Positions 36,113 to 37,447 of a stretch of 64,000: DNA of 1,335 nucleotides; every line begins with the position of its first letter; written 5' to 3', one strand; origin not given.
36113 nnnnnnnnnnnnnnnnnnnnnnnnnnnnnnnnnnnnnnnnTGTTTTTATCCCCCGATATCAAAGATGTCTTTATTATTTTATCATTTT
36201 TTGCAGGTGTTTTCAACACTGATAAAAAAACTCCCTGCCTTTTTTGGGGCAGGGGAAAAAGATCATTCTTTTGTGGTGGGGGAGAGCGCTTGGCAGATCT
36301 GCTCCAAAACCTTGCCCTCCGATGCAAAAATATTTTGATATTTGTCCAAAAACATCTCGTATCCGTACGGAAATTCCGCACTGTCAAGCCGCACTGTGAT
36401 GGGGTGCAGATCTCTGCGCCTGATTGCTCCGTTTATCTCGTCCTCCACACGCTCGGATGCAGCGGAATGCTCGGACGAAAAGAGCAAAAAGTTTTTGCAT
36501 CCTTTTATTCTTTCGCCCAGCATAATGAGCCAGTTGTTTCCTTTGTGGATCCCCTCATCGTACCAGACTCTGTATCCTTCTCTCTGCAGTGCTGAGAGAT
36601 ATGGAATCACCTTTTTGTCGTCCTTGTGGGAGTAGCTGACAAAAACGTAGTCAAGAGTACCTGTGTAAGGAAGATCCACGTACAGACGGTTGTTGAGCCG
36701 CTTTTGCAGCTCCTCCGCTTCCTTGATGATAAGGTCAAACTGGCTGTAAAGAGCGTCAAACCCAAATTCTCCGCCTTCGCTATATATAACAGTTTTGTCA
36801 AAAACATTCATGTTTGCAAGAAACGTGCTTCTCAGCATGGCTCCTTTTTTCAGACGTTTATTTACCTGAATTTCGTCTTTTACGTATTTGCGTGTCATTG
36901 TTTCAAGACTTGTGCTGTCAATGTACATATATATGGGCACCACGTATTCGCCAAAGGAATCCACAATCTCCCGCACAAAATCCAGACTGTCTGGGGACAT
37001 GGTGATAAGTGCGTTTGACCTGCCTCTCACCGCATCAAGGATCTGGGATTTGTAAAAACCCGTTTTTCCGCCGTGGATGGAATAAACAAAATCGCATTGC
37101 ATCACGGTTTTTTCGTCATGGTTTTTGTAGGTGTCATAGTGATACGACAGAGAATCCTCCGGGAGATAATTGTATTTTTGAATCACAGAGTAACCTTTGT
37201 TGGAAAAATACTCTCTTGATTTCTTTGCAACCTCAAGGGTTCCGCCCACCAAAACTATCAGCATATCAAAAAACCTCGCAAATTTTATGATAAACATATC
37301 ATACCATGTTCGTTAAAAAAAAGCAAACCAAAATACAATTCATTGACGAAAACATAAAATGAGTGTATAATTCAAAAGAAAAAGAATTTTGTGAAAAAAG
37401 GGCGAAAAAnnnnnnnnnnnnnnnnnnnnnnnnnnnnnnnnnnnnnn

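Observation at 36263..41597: Divergent TIR-domain gene and DUF4062-STAND-repeat giant gene: candidate two-gene NLR-like immune module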

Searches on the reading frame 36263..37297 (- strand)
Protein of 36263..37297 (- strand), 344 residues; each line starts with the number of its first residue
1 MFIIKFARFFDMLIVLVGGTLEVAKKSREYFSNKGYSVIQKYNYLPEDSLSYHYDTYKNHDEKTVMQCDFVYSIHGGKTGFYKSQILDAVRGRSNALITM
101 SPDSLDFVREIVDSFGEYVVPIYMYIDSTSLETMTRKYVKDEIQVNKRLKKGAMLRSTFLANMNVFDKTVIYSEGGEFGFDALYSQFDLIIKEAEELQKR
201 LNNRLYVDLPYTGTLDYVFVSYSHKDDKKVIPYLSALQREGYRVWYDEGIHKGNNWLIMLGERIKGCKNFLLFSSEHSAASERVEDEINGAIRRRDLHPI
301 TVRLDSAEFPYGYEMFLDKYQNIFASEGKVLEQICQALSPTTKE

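Call 3: search_protein_families(library=pfam, proteins=[window:36263-37297:-], max_evalue=1)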
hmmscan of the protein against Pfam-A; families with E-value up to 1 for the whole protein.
window:36263-37297:- (344 aa): 2 families
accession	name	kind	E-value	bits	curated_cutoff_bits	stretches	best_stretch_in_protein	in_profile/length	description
PF13676.11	TIR_2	-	3.6e-17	63.4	28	1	218-306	1-94/122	TIR domain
PF08937.16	ThsB_TIR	-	1.4e-05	25.9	21.2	1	219-307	1-98/100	Thoeris protein ThsB, TIR-like domain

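Call 4: search_protein_families(library=padloc, proteins=[window:36263-37297:-], max_evalue=1)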
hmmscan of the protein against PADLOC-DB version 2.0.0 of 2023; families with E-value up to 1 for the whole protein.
window:36263-37297:- (344 aa): 11 families
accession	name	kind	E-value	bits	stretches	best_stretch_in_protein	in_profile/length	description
PDLC02421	Aga_TIR-PNTD1-PNTD2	-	1.4e-06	25.7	1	216-291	4-82/430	Class I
PDLC00436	ThsB1|ThsB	-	1.2e-05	22.9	1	216-289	36-114/183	TIR-like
PDLC02012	SAVED5--SAVED_TIR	-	1.2e-05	22.6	1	212-295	10-95/404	-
PDLC02403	Aga_TIR-PNTD1-PNTD2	-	0.00011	19.3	1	216-295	3-85/443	Class I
PDLC05062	PDC-S66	-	0.0003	18.3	1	218-248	151-182/282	-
PDLC00435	ThsB1|ThsB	-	0.0007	17.3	1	217-249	66-98/281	TIR-like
PDLC00426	ThsB1|ThsB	-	0.0021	15.4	1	188-289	214-319/352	TIR-like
PDLC00425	ThsB1|ThsB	-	0.003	14.7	1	196-288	232-332/389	TIR-like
PDLC00419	ThsB1|ThsB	-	0.0037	15.1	1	217-327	29-145/165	TIR-like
PDLC00421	ThsB1|ThsB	-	0.0043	14.8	1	260-300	67-107/180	TIR-like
PDLC00430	ThsB1|ThsB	-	0.012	13.2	1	218-250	67-100/269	TIR-like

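Call 5: search_protein_families(library=ncbifam, proteins=[window:36263-37297:-], max_evalue=1)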
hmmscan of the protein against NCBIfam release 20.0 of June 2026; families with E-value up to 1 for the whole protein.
window:36263-37297:- (344 aa): 0 families

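Call 11: find_homologous_proteins(query=window:36263-37264:-)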
Query window:36263-37264:- (333 aa): 62 proteins with E <= 0.001 among 1430 candidates.
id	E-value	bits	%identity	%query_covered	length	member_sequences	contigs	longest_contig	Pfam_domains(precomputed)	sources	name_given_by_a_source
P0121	2.7e-221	752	100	100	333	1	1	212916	PF13676.12,PF08937.17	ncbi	-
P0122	1.2e-156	539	70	100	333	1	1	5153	PF13676.12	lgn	-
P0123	7.7e-151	520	67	100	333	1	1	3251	PF13676.12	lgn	-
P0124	1.3e-147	509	67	100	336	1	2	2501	PF13676.12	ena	-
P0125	1.4e-143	496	64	100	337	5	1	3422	PF13676.12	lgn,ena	-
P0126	1.5e-141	490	63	100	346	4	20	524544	PF13676.12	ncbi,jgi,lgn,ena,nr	ncbi:MAG: toll/interleukin-1 receptor domain-containing protein [Ruminococcaceae bacterium]|nr:toll/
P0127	2.8e-141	489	64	100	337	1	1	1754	PF13676.12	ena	-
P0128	5.4e-141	488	64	100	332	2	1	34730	PF13676.12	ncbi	-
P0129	9.4e-141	487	66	100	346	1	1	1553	PF13676.12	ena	-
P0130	5.2e-140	484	64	100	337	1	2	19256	PF13676.12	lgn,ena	-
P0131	5.0e-138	478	64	100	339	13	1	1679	PF13676.12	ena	-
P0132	2.3e-137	476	63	100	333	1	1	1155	PF13676.12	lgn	-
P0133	2.4e-137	476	62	100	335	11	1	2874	PF13676.12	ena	-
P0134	5.0e-137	475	63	100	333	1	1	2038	PF13676.12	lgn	-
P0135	1.4e-136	473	64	96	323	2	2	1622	PF13676.12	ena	-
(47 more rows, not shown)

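Call 15: find_related_loci(query=A1, collection=genome_contigs, flank=10000)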
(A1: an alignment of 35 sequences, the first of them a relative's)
Query A1 (333 aa) in genome_contigs; peptide patterns used: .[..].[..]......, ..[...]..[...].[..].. (x = any residue, [..] = any of these).
524 stretches matched a pattern; 482 encode a relative of the query (tblastn E <= 1e-3); the best 80 are kept; 80 distinct loci.
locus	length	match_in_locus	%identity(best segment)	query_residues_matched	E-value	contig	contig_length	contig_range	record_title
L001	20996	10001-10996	63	1-332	5e-149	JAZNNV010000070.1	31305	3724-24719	MAG: Faecousia sp. isolate T1900044653_TS20190119.MAGScoT_cleanbin_000068 SGB_1457_k141_306648, whole genome shotgun seq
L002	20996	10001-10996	63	1-332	1e-148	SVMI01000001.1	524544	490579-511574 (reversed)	MAG: Oscillospiraceae bacterium isolate SIG509 NODE_34_length_524544_cov_9.740359, whole genome shotgun sequence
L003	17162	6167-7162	64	1-332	5e-145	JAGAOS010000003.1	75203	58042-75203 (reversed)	MAG: Clostridia bacterium isolate RGIG8635 Water_deer_Cecum.Co__c41673, whole genome shotgun sequence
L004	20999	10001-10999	62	1-332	8e-141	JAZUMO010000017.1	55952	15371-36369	MAG: Acutalibacteraceae bacterium isolate T1900044892_TS20190358.MAGScoT_cleanbin_000020 SGB_3265_k141_791798, whole gen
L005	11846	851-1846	58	1-332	6e-137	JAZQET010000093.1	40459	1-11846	MAG: Eubacteriales bacterium isolate T1900044633_TS20190099.MAGScoT_cleanbin_000067 SGB_1100_k141_1138927, whole genome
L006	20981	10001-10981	53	1-333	2e-119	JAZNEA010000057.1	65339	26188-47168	MAG: Clostridia bacterium isolate T1900044724_TS20190190.MAGScoT_cleanbin_000004 SGB_1923_k141_1650421, whole genome sho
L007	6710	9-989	52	1-333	4e-117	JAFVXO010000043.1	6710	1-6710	MAG: Clostridia bacterium isolate RGIG5486 Sheep_Colon.Co__c958233, whole genome shotgun sequence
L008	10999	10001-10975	52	1-332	2e-115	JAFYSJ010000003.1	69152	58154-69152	MAG: Clostridia bacterium isolate RGIG7378 Water_buffalos_Cecum-5__c93467, whole genome shotgun sequence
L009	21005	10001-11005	42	1-333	2e-86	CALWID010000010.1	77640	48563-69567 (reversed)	MAG: uncultured Eubacterium sp. isolate BRZ_GK__bin9 genome assembly, contig: BRZ_GK__NODE_362_length_77640_cov_6.093730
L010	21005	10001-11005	43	1-333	2e-85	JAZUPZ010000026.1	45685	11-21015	MAG: Clostridia bacterium isolate T1900044862_TS20190328.MAGScoT_cleanbin_000003 SGB_3106_k141_27114, whole genome shotg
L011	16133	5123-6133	42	1-332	9e-78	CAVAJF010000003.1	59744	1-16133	Eggerthellaceae bacterium isolate SRR8978371_cleanbin_000001 genome assembly, contig: Spades_SRR8978371_contig_20, whole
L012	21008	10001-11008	41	1-332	3e-77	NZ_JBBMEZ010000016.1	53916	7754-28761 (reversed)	Ruminococcoides intestinale strain CLA-JM-H38 CLAJMH38_contig_16_length_53916, whole genome shotgun sequence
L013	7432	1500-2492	41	1-327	2e-75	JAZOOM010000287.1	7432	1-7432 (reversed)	MAG: Eubacteriales bacterium isolate T1900045628_YK20190322.MAGScoT_cleanbin_000023 SGB_8045_k141_2261681, whole genome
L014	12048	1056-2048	39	1-327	7e-72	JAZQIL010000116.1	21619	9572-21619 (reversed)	MAG: Oscillospiraceae bacterium isolate T1900044625_TS20190091.MAGScoT_cleanbin_000006 SGB_928_k141_1870322, whole genom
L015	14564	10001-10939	41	1-315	4e-71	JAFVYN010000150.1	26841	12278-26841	MAG: Clostridia bacterium isolate RGIG5511 Sheep_Colon.Co__c2958311, whole genome shotgun sequence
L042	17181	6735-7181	36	182-333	2e-22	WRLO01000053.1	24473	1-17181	MAG: Candidatus Cloacimonadota bacterium isolate Th196P3bin22 Ga0099364_10003469, whole genome shotgun sequence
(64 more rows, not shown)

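Call 25: predict_structure(alignment_id=A1)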
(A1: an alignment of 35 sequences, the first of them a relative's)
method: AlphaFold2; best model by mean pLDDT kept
length: 333 residues; sequences in the alignment: 35
mean_pLDDT: 86.7   pTM: 0.59
mean pLDDT of the five models: 86.7, 86.1, 85.7, 85.5, 84.4
residues with pLDDT >= 90: 154; 70-90: 153; 50-70: 23; < 50: 3
segments of 3 or more residues with pLDDT < 50: none
pLDDT, mean of each block of 10 residues (from residue 1): 93 94 94 77 72 87 84 80 89 83 86 94 89 89 92 94 91 97 90 60 87 88 83 78 69 89 94 91 88 92 88 87 90 80
secondary structure, 60 per line:
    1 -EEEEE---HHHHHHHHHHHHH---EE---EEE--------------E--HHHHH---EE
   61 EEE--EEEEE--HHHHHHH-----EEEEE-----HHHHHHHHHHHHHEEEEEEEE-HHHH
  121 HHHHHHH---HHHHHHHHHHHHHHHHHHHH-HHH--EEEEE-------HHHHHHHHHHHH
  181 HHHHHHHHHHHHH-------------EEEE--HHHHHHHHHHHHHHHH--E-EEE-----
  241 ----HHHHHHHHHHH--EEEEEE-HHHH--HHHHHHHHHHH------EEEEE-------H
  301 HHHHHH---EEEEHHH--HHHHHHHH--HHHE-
elements in order: E2-6 H10-22 E31-33 H51-55 E59-63 E66-70 H73-79 E85-89 H95-107 E108-115 H117-127 H131-150 E157-161 H169-193 E207-210 H213-228 E233-235 H245-255 E258-263 H265-268 H271-281 E288-292 H300-306 E310-313 H319-326

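Call 32: fold_search(model_id=the predicted structure, library=pdb)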
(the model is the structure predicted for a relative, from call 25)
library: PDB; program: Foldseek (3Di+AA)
matches with E <= 10: 1199; with E <= 0.001: 72
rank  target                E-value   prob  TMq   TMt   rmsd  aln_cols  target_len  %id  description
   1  9jaf_A                1.9e-06  1.00  0.41  0.66   5.5       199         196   14  GMPK in complex with GMP and sulfate (released 2025-09-03)
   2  7luy_A                6.2e-06  1.00  0.43  0.67   4.4       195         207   11  Crystal Structure of guanylate kinase from Bartonella henselae str. Houston-1 (released 2021-03-17)
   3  9jai_A                6.6e-06  1.00  0.39  0.63   5.7       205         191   16  GMPK in complex with GMP and ADP (released 2025-09-03)
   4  1lvg                  8.9e-06  1.00  0.41  0.66   5.4       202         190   12  Crystal structure of mouse guanylate kinase in complex with GMP and ADP (released 2002-12-11)
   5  7luy_C                9.5e-06  1.00  0.43  0.67   4.6       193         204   11  Crystal Structure of guanylate kinase from Bartonella henselae str. Houston-1 (released 2021-03-17)
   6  4f4j_A                1.4e-05  1.00  0.33  0.54   8.2       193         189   11  Conversion of the enzyme guanylate kinase into a mitotic spindle orienting protein by a single mutation that inhibits  (released 2012-06-13)
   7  7luy_B                1.5e-05  1.00  0.40  0.61   5.0       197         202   12  Crystal Structure of guanylate kinase from Bartonella henselae str. Houston-1 (released 2021-03-17)
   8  9lo3                  1.5e-05  1.00  0.39  0.61   5.7       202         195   15  Transition state analogue(GMPK in complex with GMP, ADP, Mg2+ and AlF4- at 277 K) (released 2025-09-10)
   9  7luy_D                1.7e-05  1.00  0.40  0.61   5.3       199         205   12  Crystal Structure of guanylate kinase from Bartonella henselae str. Houston-1 (released 2021-03-17)
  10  8pts_A                1.7e-05  1.00  0.38  0.60   7.2       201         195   12  human GUK1 in complex with compound AT8001 (released 2024-07-24)
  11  6wct_A                2.2e-05  1.00  0.43  0.67   4.5       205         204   16  Crystal structure of a guanylate kinase from Stenotrophomonas maltophilia K279a bound to guanosine-5'-monophosphate (released 2020-04-08)
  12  9jah_A                2.5e-05  1.00  0.39  0.62   5.6       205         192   16  GMPK in complex with GMP, ATPgammaS and K+ (released 2025-09-03)
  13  7s5e_A                2.8e-05  1.00  0.44  0.69   4.4       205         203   14  Crystal structure of a guanylate kinase from Stenotrophomonas maltophilia K279a with heterogeneous ligand states of GM (released 2021-09-22)
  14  7luy_E                2.8e-05  1.00  0.37  0.58   6.1       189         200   13  Crystal Structure of guanylate kinase from Bartonella henselae str. Houston-1 (released 2021-03-17)
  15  9jab_B                3.0e-05  1.00  0.42  0.68   4.9       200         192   14  Transition State Mimic(GMPK in complex with ADP, GMP , Mg2+, K+ and AlF4-) (released 2025-09-03)
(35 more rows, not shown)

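Call 53: search_solved_structures(query=A1, max_evalue=0.1)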
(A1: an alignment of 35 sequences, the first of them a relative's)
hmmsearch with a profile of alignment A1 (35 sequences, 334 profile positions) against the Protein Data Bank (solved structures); distinct sequences matched with E-value up to 0.1: 24.
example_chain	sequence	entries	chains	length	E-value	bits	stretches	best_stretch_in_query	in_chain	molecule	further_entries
8qlo_A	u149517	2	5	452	1.1e-05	28.1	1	207-288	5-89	Toll/interleukin-1 receptor domain-containing protein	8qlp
7uxr_A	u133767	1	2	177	0.00015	24.4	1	206-287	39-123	TIR domain protein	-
9mud_K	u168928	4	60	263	0.00069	22.3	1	209-288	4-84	Cat1 (CRISPR associated TIR 1) pentagonal filament | Cat1 (CRISPR associated TIR 1) pentagonal filament assembly | Cat1 (CRISPR-associated TIR 1)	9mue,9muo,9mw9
7uwg_A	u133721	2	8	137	0.0008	22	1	209-281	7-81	Molecular chaperone Tir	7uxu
8g83_A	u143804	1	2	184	0.00086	21.9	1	205-280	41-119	NAD(+) hydrolase AbTIR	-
8j7s_B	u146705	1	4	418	0.0014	21.2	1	208-288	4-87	TIR domain-containing protein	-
8fex_A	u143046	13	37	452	0.0017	21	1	208-288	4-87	TIR-APAZ | TIR domain-containing protein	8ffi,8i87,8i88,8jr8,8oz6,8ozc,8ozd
8sp0_A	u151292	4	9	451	0.002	20.7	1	209-288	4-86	TIR-APAZ | TIR domain-containing protein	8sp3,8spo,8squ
9uv0_A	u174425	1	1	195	0.0037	19.8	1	241-292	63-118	Putative cyclic ADP-D-ribose synthase ThsB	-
8p2l_A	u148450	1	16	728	0.011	18.2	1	204-313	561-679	NAD(+) hydrolase SARM1,NAD(+) hydrolase tir-1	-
8j8h_B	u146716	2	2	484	0.013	18.1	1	207-289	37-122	TIR domain-containing protein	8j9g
8u7b_B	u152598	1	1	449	0.014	17.9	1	208-289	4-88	TIR domain-containing protein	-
8ifk_A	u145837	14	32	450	0.015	17.9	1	208-289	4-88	TIR domain-containing protein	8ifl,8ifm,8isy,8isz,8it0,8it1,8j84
8z92_E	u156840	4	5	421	0.015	17.9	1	208-289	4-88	TIR domain-containing protein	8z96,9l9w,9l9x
8p2m_A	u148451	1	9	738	0.018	17.6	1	198-313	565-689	NAD(+) hydrolase tir-1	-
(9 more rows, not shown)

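Call 60: search_protein_families(library=pfam, proteins=[L042:6687-7691:+, L042:7755-11927:+], max_evalue=0.001)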
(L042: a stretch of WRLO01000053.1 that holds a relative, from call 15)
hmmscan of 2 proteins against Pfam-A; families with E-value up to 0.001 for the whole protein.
L042:6687-7691:+ (334 aa): 3 families
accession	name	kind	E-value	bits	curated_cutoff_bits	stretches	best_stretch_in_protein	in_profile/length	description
PF13676.11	TIR_2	-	3.5e-20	73.1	28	1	44-146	1-111/122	TIR domain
PF08937.16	ThsB_TIR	-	5.1e-07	30.5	21.2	1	45-131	1-98/100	Thoeris protein ThsB, TIR-like domain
PF01582.25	TIR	-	0.00073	19.8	21.3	0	71-121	34-85/179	TIR domain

L042:7755-11927:+ (1390 aa): 8 families
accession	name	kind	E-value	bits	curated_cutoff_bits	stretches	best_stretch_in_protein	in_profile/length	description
PF13424.12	TPR_12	-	2.4e-23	82.5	30.1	1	1236-1309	3-71/77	Tetratricopeptide repeat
PF13271.11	DUF4062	-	4.8e-14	52.8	24.7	1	8-103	2-78/82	Domain of unknown function (DUF4062)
PF13374.12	TPR_10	-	4.3e-12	46.1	27.5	0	917-951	2-36/42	Tetratricopeptide repeat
PF24883.2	NPHP3_N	-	3.3e-09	37.6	24.8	1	257-376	15-147/164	Nephrocystin 3, N-terminal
PF05729.18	NACHT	-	9e-09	35.8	26.7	1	266-406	2-143/167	NACHT domain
PF13191.12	AAA_16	-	1.7e-07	32.4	32.6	1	243-370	2-146/167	AAA ATPase domain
PF24885.1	TPR_NPHP3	-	2.2e-07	31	100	1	889-998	71-175/239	Nephrocystin-3 TPR domain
PF20703.3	nSTAND1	-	9.4e-07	29.2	27.1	1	234-469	7-236/379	Novel STAND NTPase 1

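Call 67: find_encoding_contigs(protein=P0122, flank=10000, max_places=2)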
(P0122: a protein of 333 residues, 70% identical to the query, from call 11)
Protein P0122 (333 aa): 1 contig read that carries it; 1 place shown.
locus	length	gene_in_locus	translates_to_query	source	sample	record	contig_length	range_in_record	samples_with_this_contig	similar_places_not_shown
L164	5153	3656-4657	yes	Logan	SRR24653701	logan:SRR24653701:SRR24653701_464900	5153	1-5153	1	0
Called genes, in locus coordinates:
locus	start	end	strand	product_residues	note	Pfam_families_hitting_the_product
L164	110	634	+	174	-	PF20122:DUF6512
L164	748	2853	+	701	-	PF01661:Macro, PF03747:ADP_ribosyl_GH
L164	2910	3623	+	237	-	-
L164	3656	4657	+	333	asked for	PF13676:TIR_2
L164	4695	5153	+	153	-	?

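Call 68: find_encoding_contigs(protein=P0128, flank=10000, max_places=2)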
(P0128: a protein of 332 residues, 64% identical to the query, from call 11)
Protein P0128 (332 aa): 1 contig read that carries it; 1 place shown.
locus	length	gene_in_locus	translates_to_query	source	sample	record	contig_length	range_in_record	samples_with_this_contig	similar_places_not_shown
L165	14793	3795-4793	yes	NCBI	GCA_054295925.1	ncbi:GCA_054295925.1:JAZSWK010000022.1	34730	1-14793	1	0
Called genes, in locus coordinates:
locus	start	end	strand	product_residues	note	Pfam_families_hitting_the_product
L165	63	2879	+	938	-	PF01326:PPDK_N, PF00391:PEP-utilizers, PF02896:PEP-utilizers_C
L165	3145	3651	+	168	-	PF00857:Isochorismatase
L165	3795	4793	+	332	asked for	PF13676:TIR_2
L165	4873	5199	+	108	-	PF19524:DUF6054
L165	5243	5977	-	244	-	PF09335:VTT_dom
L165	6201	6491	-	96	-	-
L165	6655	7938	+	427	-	PF00246:Peptidase_M14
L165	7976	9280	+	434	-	-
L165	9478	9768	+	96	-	PF01371:Trp_repressor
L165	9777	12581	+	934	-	PF07517:SecA_DEAD, PF00270:DEAD, PF01043:SecA_PP_bind, PF21090:P-loop_SecA, PF07516:SecA_SW, PF02810:SEC-C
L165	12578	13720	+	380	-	PF13428:TPR_14 (faint), PF13432:TPR_16 (weak), PF14559:TPR_19 (faint)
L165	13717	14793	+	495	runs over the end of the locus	PF14821:Thr_synth_N, PF00291:PALP, PF24857:THR4_C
